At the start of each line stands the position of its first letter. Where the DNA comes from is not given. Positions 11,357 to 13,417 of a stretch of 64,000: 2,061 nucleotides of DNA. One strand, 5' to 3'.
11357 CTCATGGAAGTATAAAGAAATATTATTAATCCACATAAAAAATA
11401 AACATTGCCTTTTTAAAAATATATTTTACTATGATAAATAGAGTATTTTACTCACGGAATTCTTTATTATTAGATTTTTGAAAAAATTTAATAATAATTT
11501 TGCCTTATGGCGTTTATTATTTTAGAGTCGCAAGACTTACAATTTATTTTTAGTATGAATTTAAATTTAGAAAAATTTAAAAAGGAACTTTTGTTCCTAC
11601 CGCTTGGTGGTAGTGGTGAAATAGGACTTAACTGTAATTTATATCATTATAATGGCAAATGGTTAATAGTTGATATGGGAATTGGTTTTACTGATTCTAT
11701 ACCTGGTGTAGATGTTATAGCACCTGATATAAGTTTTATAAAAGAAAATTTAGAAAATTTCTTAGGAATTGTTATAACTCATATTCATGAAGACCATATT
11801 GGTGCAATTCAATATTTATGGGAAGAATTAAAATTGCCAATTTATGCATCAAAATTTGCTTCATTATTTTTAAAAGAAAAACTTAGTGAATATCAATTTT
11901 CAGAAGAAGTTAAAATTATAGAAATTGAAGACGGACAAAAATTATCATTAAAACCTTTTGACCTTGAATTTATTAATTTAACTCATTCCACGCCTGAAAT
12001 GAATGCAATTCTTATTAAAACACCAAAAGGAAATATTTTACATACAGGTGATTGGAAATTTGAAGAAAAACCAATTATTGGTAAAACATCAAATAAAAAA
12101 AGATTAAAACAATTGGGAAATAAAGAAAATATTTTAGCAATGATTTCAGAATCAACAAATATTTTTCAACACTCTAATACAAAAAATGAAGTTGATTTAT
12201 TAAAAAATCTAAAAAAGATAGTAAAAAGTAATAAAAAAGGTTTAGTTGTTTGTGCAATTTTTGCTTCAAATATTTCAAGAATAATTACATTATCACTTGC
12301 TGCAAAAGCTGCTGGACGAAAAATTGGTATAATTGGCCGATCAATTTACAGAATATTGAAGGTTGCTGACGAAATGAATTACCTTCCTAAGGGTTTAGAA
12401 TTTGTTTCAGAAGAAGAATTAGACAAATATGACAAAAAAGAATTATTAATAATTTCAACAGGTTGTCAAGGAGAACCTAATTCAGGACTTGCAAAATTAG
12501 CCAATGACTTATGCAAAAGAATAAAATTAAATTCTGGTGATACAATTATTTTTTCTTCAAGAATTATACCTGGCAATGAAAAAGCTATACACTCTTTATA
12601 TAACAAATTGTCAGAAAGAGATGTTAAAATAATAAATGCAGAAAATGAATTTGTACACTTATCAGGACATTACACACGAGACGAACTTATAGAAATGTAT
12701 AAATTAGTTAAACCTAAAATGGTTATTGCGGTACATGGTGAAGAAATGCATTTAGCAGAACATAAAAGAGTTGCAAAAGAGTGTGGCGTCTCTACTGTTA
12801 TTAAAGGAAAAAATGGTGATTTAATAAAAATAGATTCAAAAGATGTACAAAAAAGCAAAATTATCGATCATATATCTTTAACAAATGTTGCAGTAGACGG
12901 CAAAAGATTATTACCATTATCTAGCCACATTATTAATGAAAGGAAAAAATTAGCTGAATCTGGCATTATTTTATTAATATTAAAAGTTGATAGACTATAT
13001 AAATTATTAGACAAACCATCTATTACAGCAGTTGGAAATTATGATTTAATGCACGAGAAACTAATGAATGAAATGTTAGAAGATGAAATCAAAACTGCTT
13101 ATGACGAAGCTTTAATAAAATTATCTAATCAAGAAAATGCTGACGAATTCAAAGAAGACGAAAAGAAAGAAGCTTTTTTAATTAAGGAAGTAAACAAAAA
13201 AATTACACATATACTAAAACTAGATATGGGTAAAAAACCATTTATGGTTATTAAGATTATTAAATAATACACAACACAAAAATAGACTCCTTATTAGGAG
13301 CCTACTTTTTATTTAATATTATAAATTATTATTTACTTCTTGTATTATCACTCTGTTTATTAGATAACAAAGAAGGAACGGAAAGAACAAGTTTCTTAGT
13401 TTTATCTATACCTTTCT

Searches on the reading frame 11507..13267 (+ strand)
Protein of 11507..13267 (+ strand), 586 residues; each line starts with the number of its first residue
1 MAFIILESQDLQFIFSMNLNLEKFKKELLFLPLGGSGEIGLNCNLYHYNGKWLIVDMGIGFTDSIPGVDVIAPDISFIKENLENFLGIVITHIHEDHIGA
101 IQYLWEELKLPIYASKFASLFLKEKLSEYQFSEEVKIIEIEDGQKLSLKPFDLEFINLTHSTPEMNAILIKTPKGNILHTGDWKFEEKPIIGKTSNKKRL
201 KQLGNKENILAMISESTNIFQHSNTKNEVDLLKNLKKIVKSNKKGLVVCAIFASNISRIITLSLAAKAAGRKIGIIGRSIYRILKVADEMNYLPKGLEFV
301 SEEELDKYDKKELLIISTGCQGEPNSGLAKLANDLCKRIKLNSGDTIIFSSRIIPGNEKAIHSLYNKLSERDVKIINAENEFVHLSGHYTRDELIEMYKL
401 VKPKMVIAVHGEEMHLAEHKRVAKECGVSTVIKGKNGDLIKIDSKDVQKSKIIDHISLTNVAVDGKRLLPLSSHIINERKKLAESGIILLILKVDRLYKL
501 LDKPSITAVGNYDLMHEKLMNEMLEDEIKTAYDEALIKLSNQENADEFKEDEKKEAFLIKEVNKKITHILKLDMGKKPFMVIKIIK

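Call 26: search_protein_families(library=pfam, proteins=[window:11507-13267:+], max_evalue=0.0001)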
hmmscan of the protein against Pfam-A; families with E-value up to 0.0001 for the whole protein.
window:11507-13267:+ (586 aa): 5 families
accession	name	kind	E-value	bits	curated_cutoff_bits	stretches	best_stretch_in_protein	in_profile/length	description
PF22505.1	RNase_J_b_CASP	-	2.2e-34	118.4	27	1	245-368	2-126/126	Ribonuclease J, beta-CASP domain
PF00753.33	Lactamase_B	-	2.7e-10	41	22.7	1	42-188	7-155/196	Metallo-beta-lactamase superfamily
PF07521.17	RMMBL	-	3e-10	40.4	21.6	1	376-429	4-59/63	Zn-dependent metallo-hydrolase RNA specificity domain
PF12706.13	Lactamase_B_2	-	6e-09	36.2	27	1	78-185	24-146/200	Beta-lactamase superfamily domain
PF17770.6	RNase_J_C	-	1.7e-05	26.2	23.8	1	475-585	1-100/102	Ribonuclease J C-terminal domain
